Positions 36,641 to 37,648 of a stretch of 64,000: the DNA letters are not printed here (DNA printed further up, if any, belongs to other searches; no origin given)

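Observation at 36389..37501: Membrane-anchored PT-rich linker / PKD-like surface protein embedded in the locus: candidate glycosylation substrate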

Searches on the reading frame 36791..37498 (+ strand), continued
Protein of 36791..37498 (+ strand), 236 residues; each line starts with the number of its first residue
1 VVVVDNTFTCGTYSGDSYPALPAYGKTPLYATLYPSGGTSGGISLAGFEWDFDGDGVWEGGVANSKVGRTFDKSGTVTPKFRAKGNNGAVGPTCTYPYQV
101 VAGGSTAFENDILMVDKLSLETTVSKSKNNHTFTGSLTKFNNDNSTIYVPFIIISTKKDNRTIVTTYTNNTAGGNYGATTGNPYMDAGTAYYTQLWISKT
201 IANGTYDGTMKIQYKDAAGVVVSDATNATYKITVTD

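Call 32: search_protein_families(library=pfam, proteins=[L007:539-2158:-, L007:2868-3689:-, L007:3748-4467:+, L007:6132-7175:+, L007:7332-7982:-, L007:7979-8677:-, L007:8674-9885:-, L008:8900-9592:+, L008:7814-8680:-, L008:6205-6957:-], max_evalue=0.001)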
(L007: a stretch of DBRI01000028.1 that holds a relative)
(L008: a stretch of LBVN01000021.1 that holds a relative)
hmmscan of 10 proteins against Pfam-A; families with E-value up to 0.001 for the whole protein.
L007:539-2158:- (539 aa): 11 families
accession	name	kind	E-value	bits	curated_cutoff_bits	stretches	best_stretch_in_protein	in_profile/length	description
PF24681.1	Kelch_KLHDC2_KLHL20_DRC7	-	9.8e-23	81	50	1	363-492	2-137/221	KLHDC2/KLHL20/DRC7 Kelch-repeats domain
PF13964.12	Kelch_6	-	1.3e-20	73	25.3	3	362-402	4-43/50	Kelch motif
PF07646.21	Kelch_2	-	4e-18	64.8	21.3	3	362-404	4-46/48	Kelch motif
PF01344.31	Kelch_1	-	2.6e-17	62.4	20.1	3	361-404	3-44/46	Kelch motif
PF24981.1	Beta-prop_ATRN-LZTR1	-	9.3e-15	55.1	50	1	352-479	139-284/289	Attractin/LZTR1 beta-propeller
PF25210.1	Kelch_FKB95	-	2.3e-14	54.1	70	1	363-474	36-149/268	FKB95, Kelch-repeats domain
PF13418.12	Kelch_4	-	3.1e-14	53.1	21.6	3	361-403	3-45/49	Galactose oxidase, central domain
PF17164.10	DUF5122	-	1.4e-10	41.6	27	0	114-136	6-28/36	Domain of unknown function (DUF5122) beta-propeller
PF13415.12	Kelch_3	-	3.4e-08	33.9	22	1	370-415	2-46/48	Galactose oxidase, central domain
PF24996.1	NANM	-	4.2e-08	32.9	45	1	383-479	28-129/350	N-acetylneuraminate epimerase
PF13854.13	Kelch_HCF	-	3.1e-05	23.8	113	0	361-479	192-329/345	Host cell factor, Kelch-repeats domain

L007:2868-3689:- (273 aa): 0 families

L007:3748-4467:+ (239 aa): 2 families
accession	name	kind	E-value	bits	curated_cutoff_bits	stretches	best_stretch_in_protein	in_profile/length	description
PF13529.12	Peptidase_C39_2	-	6.8e-12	46.6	24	1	50-194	2-142/143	Peptidase_C39 like family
PF09778.15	Guanylate_cyc_2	-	0.00015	21.6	28.1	0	135-212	109-199/212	Guanylylate cyclase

L007:6132-7175:+ (347 aa): 3 families
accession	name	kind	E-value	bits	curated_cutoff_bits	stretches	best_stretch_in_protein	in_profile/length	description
PF02661.23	Fic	-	2.1e-17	64.2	24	1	106-209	2-93/93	Fic/DOC family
PF13412.12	HTH_24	-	0.0001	22.2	21.9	1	287-317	3-33/48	Winged helix-turn-helix DNA-binding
PF25212.1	HVO_A0114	-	0.00066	19.9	27.6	0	285-339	20-74/84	HVO_A0114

L007:7332-7982:- (216 aa): 1 family
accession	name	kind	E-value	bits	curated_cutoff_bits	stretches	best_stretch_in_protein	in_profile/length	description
PF00300.27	His_Phos_1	-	1.7e-35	122.9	21.7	1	12-213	1-194/194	Histidine phosphatase superfamily (branch 1)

L007:7979-8677:- (232 aa): 0 families

L007:8674-9885:- (403 aa): 7 families
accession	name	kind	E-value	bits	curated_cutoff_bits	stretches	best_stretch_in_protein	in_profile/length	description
PF00534.26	Glycos_transf_1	-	1.2e-31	110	26.4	1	208-371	12-172/172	Glycosyl transferases group 1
PF13692.12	Glyco_trans_1_4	-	3e-23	83.1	27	1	212-354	2-139/142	Glycosyl transferases group 1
PF13439.12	Glyco_transf_4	-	1.3e-10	42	28.5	1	24-187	3-167/170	Glycosyltransferase Family 4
PF13524.12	Glyco_trans_1_2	-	1.2e-09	38.7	25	1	248-383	20-141/144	Glycosyl transferase-like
PF20706.3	GT4-conflict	-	1e-08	35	26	1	178-330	173-318/385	Family 4 Glycosyltransferase in conflict systems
PF13579.12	Glyco_trans_4_4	-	8.6e-06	26.6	29.7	1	114-185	96-158/158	Glycosyl transferase 4-like domain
PF00982.27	Glyco_transf_20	-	0.00023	20.5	32.5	1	281-389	359-472/473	Glycosyltransferase family 20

L008:8900-9592:+ (230 aa): 0 families

L008:7814-8680:- (288 aa): 1 family
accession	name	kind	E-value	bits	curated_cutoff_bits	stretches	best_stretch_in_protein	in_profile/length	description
PF13399.11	LytR_C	-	6.8e-11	43.4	22.2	1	196-285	2-84/86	LytR cell envelope-related transcriptional attenuator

L008:6205-6957:- (250 aa): 1 family
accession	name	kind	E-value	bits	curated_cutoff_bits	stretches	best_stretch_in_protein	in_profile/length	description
PF04240.17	Caroten_synth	-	2.3e-20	73.8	25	1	27-213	4-186/209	Carotenoid biosynthesis protein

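Call 35: predict_structure(alignment_id=A3)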
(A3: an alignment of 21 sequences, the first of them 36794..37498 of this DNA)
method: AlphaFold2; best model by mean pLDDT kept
length: 235 residues; sequences in the alignment: 21
mean_pLDDT: 92.7   pTM: 0.88
mean pLDDT of the five models: 92.7, 91.6, 89.9, 89.7, 89.6
residues with pLDDT >= 90: 190; 70-90: 40; 50-70: 4; < 50: 1
segments of 3 or more residues with pLDDT < 50: none
pLDDT, mean of each block of 10 residues (from residue 1): 90 87 97 94 95 92 94 96 96 96 94 97 89 91 92 96 82 82 96 94 95 93 96 94
secondary structure, 60 per line:
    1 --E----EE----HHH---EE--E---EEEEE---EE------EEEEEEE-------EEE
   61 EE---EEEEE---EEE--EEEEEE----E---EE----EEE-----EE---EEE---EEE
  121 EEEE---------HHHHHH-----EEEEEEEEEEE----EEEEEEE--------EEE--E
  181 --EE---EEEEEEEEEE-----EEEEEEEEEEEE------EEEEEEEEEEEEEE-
elements in order: E28-32 E44-50 E58-62 E66-70 E74-76 E79-84 E99-101 E112-114 E118-124 H134-139 E145-155 E160-166 E175-177 E188-197 E203-214 E221-234

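Call 39: search_solved_structures(query=A3, max_evalue=1, show_alignments=2)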
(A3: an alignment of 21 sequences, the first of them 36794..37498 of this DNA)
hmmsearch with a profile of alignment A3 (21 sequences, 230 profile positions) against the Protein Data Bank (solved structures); distinct sequences matched with E-value up to 1: 9.
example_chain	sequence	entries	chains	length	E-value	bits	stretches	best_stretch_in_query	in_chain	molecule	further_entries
9lqj_A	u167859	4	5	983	1.4e-11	47.7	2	14-89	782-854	Collagenase ColH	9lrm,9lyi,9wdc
9lrk_A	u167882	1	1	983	1.4e-11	47.6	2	14-89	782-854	Collagenase ColH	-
4jgu_A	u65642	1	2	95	6e-09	39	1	14-88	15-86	ColH protein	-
4u6t_A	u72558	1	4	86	0.00072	22.4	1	26-88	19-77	ColH protein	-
4u7k_A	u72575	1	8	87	0.00073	22.4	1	26-88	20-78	ColH protein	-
4aqo_A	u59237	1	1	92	0.0029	20.4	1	16-85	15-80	COLLAGENASE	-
4jrw_A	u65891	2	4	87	0.0039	20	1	18-85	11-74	Collagenase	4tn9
2y72_A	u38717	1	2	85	0.004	20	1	17-85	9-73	COLLAGENASE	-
3zf1_A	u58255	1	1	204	0.79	12.5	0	124-213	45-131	DUTPASE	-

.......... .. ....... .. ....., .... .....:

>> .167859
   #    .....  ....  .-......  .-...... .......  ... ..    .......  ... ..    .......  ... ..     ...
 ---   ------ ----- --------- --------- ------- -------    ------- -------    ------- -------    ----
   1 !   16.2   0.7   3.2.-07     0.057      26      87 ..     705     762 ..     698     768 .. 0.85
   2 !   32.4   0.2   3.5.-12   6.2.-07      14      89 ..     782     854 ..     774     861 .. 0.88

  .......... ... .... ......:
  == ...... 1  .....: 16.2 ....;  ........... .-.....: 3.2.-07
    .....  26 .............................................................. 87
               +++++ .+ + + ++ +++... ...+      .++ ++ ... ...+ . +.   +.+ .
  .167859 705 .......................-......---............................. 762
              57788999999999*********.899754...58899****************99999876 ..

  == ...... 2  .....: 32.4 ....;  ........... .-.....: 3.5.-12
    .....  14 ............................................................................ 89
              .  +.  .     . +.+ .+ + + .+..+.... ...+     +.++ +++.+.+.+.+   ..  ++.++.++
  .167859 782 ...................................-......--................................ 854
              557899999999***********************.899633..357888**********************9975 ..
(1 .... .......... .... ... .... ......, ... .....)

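Call 50: fold_search(model_id=the predicted structure, library=pdb)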
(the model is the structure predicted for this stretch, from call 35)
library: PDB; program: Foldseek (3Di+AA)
matches with E <= 10: 1753; with E <= 0.001: 151
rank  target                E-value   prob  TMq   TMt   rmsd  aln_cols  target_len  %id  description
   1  7som_D                5.9e-07  1.00  0.35  0.06  14.5       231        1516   12  Ciliary C2 central pair apparatus isolated from Chlamydomonas reinhardtii (released 2022-04-13)
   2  7sqc_F0               1.2e-06  1.00  0.34  0.27  15.9       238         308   10  Ciliary C1 central pair apparatus isolated from Chlamydomonas reinhardtii (released 2022-04-13)
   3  4kkr_A                1.5e-06  1.00  0.24  0.25  16.9       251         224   11  Crystal structure of Vibrio cholerae RbmA (crystal form 3) (released 2013-05-22)
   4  9ijj_h                3.0e-06  1.00  0.32  0.06  15.2       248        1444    6  In situ structure of the central apparatus in mouse sperm axoneme. (released 2025-06-04)
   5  9ijj_C                3.1e-06  1.00  0.33  0.09  18.1       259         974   15  In situ structure of the central apparatus in mouse sperm axoneme. (released 2025-06-04)
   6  6tqd_A                3.3e-06  1.00  0.24  0.27  13.0       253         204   10  D00-D0 domain of Intimin (released 2021-01-13)
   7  6tqd_F                3.3e-06  1.00  0.24  0.27  13.2       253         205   10  D00-D0 domain of Intimin (released 2021-01-13)
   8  4be6_A                6.2e-06  1.00  0.28  0.29  16.8       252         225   10  V. cholera biofilm scaffolding protein RbmA (released 2013-12-18)
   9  7sqc_O1               6.5e-06  1.00  0.38  0.15  14.8       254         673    8  Ciliary C1 central pair apparatus isolated from Chlamydomonas reinhardtii (released 2022-04-13)
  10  6tqd_E                6.9e-06  1.00  0.25  0.27  13.5       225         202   10  D00-D0 domain of Intimin (released 2021-01-13)
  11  6tqd_B                7.6e-06  1.00  0.25  0.27  13.1       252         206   10  D00-D0 domain of Intimin (released 2021-01-13)
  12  9ijj_O                9.9e-06  1.00  0.35  0.07  16.9       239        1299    8  In situ structure of the central apparatus in mouse sperm axoneme. (released 2025-06-04)
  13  4be5_A                1.0e-05  1.00  0.25  0.26  16.6       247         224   11  V. cholera biofilm scaffolding protein RbmA (released 2013-12-18)
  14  7sqc_F1               1.1e-05  1.00  0.35  0.18  16.7       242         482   12  Ciliary C1 central pair apparatus isolated from Chlamydomonas reinhardtii (released 2022-04-13)
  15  4kkq_A                1.4e-05  1.00  0.28  0.29  17.1       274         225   10  Crystal structure of Vibrio cholerae RbmA (crystal form 1) (released 2013-05-22)
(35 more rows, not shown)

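Call 51: find_homologous_proteins(query=A3, max_evalue=1e-10)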
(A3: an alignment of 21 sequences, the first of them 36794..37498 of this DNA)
Query A3 (21 sequences) (235 aa, profile of the alignment): 17 proteins with E <= 1e-10 among 6580 candidates.
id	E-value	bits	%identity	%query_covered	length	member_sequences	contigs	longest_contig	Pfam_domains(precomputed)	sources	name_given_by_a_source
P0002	2.4e-92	327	91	100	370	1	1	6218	-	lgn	-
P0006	3.1e-91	323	83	100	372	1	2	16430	-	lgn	-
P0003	1.4e-90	321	86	100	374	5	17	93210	-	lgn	-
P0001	3.2e-90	320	97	100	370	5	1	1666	-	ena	-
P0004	3.5e-90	320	85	100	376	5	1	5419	-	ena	-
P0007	8.5e-90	318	81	100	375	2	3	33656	-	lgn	-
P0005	1.3e-88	315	83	100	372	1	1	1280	-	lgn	-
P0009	2.2e-88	314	62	100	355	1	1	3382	-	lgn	-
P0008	1.9e-87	311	65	100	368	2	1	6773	-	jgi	-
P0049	1.5e-77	278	30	98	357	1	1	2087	-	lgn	-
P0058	2.2e-74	268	30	93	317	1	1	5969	-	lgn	-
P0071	2.7e-61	225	32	90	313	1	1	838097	-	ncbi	-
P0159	1.4e-56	210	35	92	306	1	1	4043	-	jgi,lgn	jgi:hypothetical protein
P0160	9.2e-52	194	29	92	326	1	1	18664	-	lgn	-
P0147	1.1e-24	105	40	34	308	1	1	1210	PF18911.7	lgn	-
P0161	1.5e-15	75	35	17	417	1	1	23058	PF22352.3,PF00801.27,PF08329.17,PF01436.28,PF18911.7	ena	-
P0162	1.2e-11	63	32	28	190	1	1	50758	PF00801.27,PF18911.7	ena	-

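Call 52: find_encoding_contigs(protein=P0071, flank=8000, max_places=1)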
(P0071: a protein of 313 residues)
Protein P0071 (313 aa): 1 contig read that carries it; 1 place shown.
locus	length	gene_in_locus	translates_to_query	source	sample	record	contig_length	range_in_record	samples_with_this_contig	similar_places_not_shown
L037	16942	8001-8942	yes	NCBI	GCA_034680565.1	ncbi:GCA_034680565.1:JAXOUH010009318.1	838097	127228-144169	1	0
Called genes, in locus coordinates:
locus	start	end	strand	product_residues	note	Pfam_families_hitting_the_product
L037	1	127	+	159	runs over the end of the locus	PF01025:GrpE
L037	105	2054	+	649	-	PF00012:HSP70, PF06723:MreB_Mbl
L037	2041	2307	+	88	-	-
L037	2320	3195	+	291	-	PF00226:DnaJ, PF01556:DnaJ_C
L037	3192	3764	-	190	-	PF01944:SpoIIM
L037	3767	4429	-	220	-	-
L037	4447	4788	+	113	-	-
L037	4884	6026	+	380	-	PF00013:KH_1 (faint), PF08529:NusA_N, PF13184:KH_NusA_1st, PF26594:KH_NusA_2nd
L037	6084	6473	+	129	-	-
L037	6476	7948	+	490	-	PF00009:GTP_EFTU, PF00071:Ras (weak), PF01926:MMR_HSR1, PF02421:FeoB_N, PF22042:EF-G_D2, PF11987:IF-2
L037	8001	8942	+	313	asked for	-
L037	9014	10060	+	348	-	-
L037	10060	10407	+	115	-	-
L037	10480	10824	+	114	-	PF00312:Ribosomal_S15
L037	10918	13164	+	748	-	PF01138:RNase_PH, PF03725:RNase_PH_C (weak), PF03726:PNPase, PF01138:RNase_PH, PF00013:KH_1, PF00575:S1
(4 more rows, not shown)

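Call 53: find_encoding_contigs(protein=P0160, flank=8000, max_places=1)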
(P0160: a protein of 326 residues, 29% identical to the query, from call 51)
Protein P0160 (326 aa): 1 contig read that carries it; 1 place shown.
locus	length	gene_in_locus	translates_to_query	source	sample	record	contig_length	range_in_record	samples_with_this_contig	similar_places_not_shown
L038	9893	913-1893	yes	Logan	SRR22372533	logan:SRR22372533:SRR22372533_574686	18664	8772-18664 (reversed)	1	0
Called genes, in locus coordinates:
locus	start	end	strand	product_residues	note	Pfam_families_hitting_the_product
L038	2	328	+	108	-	?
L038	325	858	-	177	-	PF01476:LysM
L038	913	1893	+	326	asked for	-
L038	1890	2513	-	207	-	-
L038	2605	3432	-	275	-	PF01209:Ubie_methyltran (weak), PF02353:CMAS, PF13489:Methyltransf_23, PF08241:Methyltransf_11, PF08242:Methyltransf_12, PF13649:Methyltransf_25, PF13847:Methyltransf_31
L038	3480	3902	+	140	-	PF00293:NUDIX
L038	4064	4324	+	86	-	-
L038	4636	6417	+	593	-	PF14716:HHH_8, PF14791:DNA_pol_B_thumb, PF02811:PHP (weak)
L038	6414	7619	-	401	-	PF02073:Peptidase_M29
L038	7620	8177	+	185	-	PF04011:LemA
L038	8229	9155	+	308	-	PF01435:Peptidase_M48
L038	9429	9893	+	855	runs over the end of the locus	PF02861:Clp_N, PF23569:NBD_SMAX1, PF00004:AAA, PF17871:AAA_lid_9, PF00004:AAA, PF07724:AAA_2, PF07728:AAA_5, PF10431:ClpB_D2-small, +6 more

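Call 54: find_encoding_contigs(protein=P0058, flank=8000, max_places=1)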
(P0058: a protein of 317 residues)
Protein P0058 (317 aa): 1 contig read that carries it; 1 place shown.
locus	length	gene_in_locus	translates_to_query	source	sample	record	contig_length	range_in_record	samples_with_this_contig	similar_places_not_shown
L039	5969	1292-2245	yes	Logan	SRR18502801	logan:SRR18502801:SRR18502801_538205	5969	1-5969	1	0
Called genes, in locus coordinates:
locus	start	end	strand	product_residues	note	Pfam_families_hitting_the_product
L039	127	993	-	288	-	-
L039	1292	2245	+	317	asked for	-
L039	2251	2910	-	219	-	-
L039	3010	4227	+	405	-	PF26514:DUF8173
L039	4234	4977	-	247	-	-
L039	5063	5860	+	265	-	-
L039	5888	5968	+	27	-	?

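Call 55: search_protein_families(library=pfam, proteins=[L005:2-1176:-, L005:1247-1852:+, L005:4078-4509:+, L005:5603-6772:+, L006:3-395:+, L006:2464-3381:+], max_evalue=0.001)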
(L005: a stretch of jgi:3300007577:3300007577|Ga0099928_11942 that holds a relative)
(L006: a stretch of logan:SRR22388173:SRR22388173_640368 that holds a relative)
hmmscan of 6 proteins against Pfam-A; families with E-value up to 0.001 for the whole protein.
L005:2-1176:- (391 aa): 0 families

L005:1247-1852:+ (201 aa): 0 families

L005:4078-4509:+ (143 aa): 0 families

L005:5603-6772:+ (390 aa): 2 families
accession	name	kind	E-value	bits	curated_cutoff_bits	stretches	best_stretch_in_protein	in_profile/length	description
PF01943.22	Polysacc_synt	-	4.1e-21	76.1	28.2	1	13-271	5-258/274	Polysaccharide biosynthesis protein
PF13440.11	Polysacc_synt_3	-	3.4e-11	43.4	23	1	34-329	2-289/293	Polysaccharide biosynthesis protein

L006:3-395:+ (130 aa): 0 families

L006:2464-3381:+ (306 aa): 1 family
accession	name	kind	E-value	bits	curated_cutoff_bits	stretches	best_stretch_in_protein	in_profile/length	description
PF09913.15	DUF2142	-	1.6e-18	67.1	30.1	1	14-280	2-256/395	Predicted membrane protein (DUF2142)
